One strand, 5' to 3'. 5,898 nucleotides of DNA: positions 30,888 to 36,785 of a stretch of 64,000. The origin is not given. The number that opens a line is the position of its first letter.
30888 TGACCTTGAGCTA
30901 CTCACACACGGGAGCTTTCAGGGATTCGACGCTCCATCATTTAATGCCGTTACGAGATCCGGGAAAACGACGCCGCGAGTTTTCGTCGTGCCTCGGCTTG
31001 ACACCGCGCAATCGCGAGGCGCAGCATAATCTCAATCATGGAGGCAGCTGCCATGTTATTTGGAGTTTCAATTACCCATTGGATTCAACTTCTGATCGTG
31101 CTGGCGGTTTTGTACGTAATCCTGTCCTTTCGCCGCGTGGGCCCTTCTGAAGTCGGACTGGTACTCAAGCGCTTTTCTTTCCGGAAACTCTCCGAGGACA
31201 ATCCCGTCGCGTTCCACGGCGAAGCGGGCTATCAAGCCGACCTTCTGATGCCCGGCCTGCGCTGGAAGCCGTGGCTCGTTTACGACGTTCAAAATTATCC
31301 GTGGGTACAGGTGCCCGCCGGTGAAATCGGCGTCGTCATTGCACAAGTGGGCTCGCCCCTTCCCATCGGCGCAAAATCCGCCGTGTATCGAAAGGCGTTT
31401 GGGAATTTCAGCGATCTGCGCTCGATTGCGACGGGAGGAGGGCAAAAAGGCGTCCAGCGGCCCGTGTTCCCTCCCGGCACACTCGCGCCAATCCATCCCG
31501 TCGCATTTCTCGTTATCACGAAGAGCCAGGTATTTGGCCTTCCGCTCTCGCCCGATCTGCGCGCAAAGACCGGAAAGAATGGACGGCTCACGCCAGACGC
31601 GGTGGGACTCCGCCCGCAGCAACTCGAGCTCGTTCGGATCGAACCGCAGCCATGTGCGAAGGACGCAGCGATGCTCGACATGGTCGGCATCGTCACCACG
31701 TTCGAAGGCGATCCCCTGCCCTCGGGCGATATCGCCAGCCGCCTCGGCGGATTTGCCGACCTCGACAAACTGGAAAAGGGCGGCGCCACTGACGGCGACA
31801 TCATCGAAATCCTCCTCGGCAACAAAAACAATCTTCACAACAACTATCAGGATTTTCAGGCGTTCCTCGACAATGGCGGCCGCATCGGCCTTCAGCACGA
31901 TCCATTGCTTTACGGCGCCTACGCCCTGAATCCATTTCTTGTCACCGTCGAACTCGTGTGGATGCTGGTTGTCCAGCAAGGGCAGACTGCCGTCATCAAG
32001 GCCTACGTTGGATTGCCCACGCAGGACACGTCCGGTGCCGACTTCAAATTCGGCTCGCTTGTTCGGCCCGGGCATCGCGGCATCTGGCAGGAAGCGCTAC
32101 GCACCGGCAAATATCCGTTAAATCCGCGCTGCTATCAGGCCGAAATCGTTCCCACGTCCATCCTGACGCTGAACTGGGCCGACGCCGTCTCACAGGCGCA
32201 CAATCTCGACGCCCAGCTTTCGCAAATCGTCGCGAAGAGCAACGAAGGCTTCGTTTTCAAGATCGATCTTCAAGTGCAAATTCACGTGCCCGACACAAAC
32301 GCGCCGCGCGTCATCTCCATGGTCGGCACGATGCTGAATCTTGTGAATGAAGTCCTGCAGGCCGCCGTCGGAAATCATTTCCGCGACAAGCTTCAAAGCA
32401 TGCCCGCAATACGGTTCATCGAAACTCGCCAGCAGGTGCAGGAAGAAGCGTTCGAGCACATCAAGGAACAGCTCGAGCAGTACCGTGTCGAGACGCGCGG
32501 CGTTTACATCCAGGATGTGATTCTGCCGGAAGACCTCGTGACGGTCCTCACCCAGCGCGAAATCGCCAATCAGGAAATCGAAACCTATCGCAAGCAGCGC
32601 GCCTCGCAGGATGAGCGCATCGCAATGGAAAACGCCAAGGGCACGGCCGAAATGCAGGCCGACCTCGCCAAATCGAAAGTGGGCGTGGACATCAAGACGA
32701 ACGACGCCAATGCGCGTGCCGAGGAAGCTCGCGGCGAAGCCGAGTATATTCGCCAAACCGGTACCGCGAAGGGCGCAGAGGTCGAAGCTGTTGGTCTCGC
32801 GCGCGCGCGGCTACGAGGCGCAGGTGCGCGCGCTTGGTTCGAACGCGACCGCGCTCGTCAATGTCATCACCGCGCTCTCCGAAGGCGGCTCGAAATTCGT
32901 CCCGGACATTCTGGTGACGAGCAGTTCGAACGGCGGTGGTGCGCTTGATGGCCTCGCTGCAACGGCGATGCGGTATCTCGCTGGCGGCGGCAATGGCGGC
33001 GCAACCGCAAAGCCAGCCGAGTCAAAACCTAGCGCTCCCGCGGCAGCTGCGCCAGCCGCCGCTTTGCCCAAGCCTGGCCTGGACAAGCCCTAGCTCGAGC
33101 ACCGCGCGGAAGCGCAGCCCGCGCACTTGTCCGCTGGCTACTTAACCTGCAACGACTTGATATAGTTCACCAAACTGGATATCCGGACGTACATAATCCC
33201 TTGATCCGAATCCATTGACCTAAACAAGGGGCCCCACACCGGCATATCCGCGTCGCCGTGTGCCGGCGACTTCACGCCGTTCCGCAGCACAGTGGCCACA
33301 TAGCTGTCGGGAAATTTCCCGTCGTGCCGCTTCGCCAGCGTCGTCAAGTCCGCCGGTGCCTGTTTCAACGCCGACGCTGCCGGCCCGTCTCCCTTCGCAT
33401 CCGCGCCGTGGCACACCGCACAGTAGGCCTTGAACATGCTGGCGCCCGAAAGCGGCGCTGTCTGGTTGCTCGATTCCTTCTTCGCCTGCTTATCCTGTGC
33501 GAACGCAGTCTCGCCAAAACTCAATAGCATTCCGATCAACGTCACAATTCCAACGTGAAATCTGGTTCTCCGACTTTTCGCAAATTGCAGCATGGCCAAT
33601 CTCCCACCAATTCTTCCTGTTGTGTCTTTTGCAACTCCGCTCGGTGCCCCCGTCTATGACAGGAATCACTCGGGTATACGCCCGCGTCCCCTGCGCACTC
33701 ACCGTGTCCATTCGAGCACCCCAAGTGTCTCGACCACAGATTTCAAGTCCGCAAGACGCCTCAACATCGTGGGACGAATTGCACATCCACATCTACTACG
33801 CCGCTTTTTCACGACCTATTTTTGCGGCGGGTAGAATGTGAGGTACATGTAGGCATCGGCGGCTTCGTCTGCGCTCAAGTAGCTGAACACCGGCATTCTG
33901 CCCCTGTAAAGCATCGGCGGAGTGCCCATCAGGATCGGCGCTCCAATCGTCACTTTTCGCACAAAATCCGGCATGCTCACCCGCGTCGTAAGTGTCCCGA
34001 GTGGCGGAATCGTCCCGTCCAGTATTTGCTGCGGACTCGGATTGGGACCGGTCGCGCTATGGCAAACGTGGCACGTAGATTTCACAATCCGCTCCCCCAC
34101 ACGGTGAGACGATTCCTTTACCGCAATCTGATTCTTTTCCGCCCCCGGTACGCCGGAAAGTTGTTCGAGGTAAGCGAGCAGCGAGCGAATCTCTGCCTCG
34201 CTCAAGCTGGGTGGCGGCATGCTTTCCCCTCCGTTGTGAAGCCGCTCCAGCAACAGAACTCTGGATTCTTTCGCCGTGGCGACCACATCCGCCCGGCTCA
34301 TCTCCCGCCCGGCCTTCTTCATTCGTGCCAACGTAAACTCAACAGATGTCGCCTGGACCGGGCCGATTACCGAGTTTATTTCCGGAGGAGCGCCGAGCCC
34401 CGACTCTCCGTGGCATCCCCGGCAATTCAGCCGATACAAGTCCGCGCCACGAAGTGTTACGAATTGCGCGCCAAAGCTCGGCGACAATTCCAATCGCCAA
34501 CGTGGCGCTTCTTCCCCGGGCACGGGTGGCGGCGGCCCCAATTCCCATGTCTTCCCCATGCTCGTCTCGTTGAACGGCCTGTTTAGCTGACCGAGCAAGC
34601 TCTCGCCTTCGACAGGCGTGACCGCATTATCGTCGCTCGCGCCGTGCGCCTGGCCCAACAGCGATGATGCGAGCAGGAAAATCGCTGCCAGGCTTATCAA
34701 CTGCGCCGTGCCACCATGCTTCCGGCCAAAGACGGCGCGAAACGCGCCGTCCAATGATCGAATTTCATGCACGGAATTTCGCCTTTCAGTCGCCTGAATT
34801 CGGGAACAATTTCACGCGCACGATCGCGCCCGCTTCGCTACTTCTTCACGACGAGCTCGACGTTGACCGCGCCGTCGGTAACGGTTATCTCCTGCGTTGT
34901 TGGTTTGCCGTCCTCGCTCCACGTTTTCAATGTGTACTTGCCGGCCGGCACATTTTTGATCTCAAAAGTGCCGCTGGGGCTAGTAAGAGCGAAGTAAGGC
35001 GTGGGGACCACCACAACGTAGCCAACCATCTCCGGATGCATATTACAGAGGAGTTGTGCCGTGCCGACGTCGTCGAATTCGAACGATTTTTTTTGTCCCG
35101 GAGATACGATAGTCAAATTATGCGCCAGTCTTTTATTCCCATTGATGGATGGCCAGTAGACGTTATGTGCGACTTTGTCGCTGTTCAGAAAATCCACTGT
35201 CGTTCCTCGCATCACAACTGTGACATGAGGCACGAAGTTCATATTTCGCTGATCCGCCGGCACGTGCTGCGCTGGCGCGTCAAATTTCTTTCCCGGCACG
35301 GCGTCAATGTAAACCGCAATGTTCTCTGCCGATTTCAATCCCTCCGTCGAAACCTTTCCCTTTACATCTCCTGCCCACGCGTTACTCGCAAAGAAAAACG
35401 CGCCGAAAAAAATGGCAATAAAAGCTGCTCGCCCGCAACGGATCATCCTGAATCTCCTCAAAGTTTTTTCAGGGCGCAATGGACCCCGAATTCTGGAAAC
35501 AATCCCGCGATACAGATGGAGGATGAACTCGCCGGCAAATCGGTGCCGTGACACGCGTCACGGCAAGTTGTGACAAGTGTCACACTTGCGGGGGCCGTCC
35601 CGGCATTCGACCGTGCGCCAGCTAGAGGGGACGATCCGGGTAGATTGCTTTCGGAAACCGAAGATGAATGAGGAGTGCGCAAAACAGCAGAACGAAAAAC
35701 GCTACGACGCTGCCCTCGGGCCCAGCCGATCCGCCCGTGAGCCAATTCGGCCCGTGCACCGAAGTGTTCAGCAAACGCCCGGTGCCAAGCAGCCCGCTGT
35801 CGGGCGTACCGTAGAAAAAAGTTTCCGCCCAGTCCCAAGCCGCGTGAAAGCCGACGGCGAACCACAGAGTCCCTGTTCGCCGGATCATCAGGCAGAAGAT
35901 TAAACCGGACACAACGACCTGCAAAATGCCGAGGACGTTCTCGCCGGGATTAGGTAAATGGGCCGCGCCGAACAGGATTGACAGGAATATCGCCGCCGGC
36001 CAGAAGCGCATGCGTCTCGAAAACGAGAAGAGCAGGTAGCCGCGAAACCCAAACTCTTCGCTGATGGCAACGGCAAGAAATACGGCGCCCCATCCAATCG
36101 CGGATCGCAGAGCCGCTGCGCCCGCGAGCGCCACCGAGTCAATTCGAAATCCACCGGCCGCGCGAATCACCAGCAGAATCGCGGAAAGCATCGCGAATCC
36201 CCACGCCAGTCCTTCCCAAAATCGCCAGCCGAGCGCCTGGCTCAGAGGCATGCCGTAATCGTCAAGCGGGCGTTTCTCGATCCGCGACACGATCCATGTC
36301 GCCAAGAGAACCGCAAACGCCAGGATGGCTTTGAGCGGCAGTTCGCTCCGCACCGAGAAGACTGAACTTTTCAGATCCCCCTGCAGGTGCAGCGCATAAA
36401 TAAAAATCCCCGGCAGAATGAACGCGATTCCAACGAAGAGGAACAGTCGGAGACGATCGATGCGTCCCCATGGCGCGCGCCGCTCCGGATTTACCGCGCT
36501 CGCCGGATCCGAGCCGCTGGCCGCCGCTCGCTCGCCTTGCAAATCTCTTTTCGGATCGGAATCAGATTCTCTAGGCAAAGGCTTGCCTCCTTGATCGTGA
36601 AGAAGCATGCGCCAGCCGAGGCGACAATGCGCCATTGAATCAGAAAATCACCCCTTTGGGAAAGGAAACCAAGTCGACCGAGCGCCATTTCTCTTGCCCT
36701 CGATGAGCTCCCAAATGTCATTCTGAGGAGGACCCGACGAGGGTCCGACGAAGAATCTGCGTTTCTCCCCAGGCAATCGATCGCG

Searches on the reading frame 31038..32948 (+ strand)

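Call 76: search_protein_families(library=pfam, proteins=[window:31038-32948:+], max_evalue=0.0001)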
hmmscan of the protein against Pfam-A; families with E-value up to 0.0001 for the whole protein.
window:31038-32948:+ (636 aa): 1 family
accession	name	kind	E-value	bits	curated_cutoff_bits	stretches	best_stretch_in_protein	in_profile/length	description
PF01145.31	Band_7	-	2.1e-16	60.9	23.6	1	338-523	14-173/176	SPFH domain / Band 7 family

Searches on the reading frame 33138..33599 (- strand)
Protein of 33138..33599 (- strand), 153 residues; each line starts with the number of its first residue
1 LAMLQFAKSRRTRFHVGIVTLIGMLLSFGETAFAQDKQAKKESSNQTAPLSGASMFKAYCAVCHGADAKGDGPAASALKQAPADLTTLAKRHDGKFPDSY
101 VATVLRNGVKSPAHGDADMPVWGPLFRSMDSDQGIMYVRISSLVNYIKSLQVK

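Call 78: search_protein_families(library=pfam, proteins=[window:33138-33599:-], max_evalue=0.001)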
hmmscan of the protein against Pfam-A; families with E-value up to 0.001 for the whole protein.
window:33138-33599:- (153 aa): 2 families
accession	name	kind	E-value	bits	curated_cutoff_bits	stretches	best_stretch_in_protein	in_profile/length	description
PF13442.11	Cytochrome_CBB3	-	7.1e-07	29.9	27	1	49-124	3-53/68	Cytochrome C oxidase, cbb3-type, subunit III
PF00034.26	Cytochrom_C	-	2e-06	29.4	21.3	1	52-150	4-89/90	Cytochrome c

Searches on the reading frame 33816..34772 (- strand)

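Call 78: search_protein_families(library=pfam, proteins=[window:33816-34772:-], max_evalue=0.001)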
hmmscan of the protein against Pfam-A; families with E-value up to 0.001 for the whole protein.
window:33816-34772:- (318 aa): 2 families
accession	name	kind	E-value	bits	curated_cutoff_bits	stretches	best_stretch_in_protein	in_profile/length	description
PF13442.11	Cytochrome_CBB3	-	1.9e-12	47.8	27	1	108-202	5-68/68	Cytochrome C oxidase, cbb3-type, subunit III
PF00034.26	Cytochrom_C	-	1.6e-10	42.6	21.3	1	108-205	3-89/90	Cytochrome c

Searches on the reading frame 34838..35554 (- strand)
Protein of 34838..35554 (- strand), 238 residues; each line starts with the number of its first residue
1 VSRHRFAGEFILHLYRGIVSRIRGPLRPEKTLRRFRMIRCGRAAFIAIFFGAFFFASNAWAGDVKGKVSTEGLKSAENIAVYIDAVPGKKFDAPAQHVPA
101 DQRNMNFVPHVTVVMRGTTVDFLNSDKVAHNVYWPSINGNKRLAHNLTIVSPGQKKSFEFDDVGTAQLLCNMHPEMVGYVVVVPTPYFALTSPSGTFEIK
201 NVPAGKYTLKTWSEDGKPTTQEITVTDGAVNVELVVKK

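Call 78: search_protein_families(library=pfam, proteins=[window:34838-35554:-], max_evalue=0.001)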
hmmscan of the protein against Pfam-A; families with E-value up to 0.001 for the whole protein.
window:34838-35554:- (238 aa): 5 families
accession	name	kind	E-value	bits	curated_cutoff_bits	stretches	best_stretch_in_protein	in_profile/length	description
PF00127.26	Copper-bind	-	4.6e-08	33.8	21.2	1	99-182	6-98/99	Copper binding proteins, plastocyanin/azurin family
PF14686.12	fn3_3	-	3.3e-07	30.4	24.4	1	187-229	27-71/75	Polysaccharide lyase family 4, domain II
PF13620.12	CarboxypepD_reg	-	6.7e-07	30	32.3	1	184-230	27-74/82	Carboxypeptidase regulatory-like domain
PF13473.12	Cupredoxin_1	-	5e-05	23.7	27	1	98-182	23-104/104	Cupredoxin-like domain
PF13715.12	CarbopepD_reg_2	-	6.5e-05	23.3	32.2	1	184-234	23-74/88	CarboxypepD_reg-like domain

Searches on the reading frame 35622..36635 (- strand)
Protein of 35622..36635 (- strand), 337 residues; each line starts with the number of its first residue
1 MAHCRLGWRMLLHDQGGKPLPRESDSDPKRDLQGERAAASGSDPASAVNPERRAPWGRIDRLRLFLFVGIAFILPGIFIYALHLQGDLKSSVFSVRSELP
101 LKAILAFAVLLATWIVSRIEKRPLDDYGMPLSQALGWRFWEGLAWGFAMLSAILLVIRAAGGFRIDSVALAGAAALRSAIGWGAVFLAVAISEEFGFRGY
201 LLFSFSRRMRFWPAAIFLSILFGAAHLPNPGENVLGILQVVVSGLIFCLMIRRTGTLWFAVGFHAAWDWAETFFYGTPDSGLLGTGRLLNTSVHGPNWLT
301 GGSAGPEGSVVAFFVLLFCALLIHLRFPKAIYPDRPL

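Call 78: search_protein_families(library=pfam, proteins=[window:35622-36635:-], max_evalue=0.001)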
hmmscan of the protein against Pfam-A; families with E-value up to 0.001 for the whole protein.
window:35622-36635:- (337 aa): 1 family
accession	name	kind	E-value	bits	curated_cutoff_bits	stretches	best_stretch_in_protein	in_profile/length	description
PF02517.21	Rce1-like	-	5.9e-20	71.8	22.4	1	179-269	5-92/93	Type II CAAX prenyl endopeptidase Rce1-like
